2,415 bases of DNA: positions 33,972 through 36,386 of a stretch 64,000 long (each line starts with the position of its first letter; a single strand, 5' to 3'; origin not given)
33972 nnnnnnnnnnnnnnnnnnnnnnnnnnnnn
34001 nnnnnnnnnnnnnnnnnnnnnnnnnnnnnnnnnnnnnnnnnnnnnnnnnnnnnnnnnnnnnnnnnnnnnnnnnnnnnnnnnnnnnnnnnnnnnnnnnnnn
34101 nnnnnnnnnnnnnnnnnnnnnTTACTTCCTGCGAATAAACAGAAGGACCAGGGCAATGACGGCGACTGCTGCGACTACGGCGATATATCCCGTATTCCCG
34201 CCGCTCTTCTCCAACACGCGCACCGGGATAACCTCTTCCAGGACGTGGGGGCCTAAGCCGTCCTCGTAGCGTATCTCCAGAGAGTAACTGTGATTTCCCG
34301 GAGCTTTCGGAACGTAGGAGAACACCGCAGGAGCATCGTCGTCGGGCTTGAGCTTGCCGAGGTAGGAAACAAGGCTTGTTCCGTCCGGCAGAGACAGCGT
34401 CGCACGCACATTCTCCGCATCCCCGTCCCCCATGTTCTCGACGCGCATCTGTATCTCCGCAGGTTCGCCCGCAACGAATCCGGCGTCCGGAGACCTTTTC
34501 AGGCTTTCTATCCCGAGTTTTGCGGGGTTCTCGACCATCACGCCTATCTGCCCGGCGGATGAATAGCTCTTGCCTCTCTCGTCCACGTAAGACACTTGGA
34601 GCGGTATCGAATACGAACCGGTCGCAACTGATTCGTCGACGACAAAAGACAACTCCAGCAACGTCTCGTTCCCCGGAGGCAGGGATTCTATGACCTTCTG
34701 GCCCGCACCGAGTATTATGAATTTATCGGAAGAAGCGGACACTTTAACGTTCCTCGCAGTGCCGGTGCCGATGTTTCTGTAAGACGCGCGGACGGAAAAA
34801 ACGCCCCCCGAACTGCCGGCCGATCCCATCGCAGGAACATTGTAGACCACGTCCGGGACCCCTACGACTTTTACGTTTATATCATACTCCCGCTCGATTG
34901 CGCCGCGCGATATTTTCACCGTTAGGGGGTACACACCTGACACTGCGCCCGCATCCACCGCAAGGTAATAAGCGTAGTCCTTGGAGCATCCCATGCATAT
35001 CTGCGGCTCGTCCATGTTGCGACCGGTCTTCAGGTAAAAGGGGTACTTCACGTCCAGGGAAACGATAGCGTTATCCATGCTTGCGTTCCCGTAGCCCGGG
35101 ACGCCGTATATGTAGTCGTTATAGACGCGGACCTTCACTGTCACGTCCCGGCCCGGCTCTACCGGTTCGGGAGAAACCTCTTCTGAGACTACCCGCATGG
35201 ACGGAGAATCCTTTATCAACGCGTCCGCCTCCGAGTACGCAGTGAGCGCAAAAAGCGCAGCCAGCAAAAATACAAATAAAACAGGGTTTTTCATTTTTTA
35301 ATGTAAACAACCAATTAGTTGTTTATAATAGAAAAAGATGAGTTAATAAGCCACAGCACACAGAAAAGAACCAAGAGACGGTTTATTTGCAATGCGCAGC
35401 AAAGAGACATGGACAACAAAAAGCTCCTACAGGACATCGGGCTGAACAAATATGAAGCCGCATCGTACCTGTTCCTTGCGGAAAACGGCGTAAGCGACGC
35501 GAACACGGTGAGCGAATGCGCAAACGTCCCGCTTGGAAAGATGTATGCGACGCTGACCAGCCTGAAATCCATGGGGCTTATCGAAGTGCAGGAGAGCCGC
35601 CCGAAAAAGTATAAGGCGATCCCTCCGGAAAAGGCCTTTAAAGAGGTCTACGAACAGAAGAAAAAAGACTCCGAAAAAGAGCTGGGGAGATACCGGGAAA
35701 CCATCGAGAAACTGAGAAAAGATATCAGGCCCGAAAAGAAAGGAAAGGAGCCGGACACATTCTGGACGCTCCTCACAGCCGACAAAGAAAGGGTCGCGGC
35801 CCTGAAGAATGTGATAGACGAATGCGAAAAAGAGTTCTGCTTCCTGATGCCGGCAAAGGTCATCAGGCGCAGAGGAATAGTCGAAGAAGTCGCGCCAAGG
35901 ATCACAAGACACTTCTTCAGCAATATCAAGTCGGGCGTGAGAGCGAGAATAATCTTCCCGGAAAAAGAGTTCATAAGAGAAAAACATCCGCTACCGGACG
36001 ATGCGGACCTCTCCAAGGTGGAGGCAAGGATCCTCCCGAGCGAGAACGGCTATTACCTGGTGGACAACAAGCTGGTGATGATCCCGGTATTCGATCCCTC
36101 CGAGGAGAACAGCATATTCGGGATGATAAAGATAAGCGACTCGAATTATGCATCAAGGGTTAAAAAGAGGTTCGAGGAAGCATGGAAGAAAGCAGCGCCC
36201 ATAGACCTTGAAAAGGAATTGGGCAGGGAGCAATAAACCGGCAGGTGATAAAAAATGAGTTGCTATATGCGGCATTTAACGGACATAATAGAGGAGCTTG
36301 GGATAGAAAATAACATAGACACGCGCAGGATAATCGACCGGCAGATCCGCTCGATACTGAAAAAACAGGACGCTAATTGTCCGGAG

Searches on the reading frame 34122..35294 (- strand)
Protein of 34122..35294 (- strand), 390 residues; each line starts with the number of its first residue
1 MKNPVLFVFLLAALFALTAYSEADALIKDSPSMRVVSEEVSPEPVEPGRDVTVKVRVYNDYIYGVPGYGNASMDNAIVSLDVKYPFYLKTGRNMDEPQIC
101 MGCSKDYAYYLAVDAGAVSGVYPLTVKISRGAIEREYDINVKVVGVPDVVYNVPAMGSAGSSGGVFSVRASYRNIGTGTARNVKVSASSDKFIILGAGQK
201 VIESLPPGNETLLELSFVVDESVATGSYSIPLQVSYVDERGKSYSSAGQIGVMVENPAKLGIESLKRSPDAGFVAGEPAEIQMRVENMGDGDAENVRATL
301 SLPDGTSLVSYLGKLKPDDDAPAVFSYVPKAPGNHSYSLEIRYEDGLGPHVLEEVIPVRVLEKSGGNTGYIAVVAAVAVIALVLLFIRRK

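Call 27: search_protein_families(library=pfam, proteins=[window:34122-35294:-], max_evalue=0.0001)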
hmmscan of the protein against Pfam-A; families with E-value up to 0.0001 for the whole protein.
window:34122-35294:- (390 aa): 2 families
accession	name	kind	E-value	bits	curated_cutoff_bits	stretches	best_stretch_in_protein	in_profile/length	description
PF07705.17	CARDB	-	1e-11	45.3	22.7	0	272-341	14-83/101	CARDB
PF10633.15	NPCBM_assoc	-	7.7e-06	26.4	24.4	0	275-305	3-33/78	NPCBM-associated, NEW3 domain of alpha-galactosidase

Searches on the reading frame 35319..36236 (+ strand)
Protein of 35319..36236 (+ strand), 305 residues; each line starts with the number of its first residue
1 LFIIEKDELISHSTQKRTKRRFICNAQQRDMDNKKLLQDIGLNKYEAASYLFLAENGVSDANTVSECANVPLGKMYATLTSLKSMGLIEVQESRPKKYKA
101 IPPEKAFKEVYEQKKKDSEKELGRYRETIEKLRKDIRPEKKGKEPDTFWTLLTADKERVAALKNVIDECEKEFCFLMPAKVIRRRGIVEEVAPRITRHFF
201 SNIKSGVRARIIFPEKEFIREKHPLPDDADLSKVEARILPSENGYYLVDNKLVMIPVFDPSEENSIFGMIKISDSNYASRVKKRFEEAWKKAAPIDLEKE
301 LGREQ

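Call 27: search_protein_families(library=pfam, proteins=[window:35319-36236:+], max_evalue=0.0001)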
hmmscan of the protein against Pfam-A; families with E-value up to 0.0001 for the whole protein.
window:35319-36236:+ (305 aa): 2 families
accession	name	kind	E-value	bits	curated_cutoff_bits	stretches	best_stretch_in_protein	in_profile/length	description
PF01978.25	TrmB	-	2.7e-20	72.4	25.6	1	37-104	1-68/68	Sugar-specific transcriptional regulator TrmB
PF24217.1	DUF7436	-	1.7e-13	51.2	34.2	1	146-295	4-153/153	Family of unknown function (DUF7436)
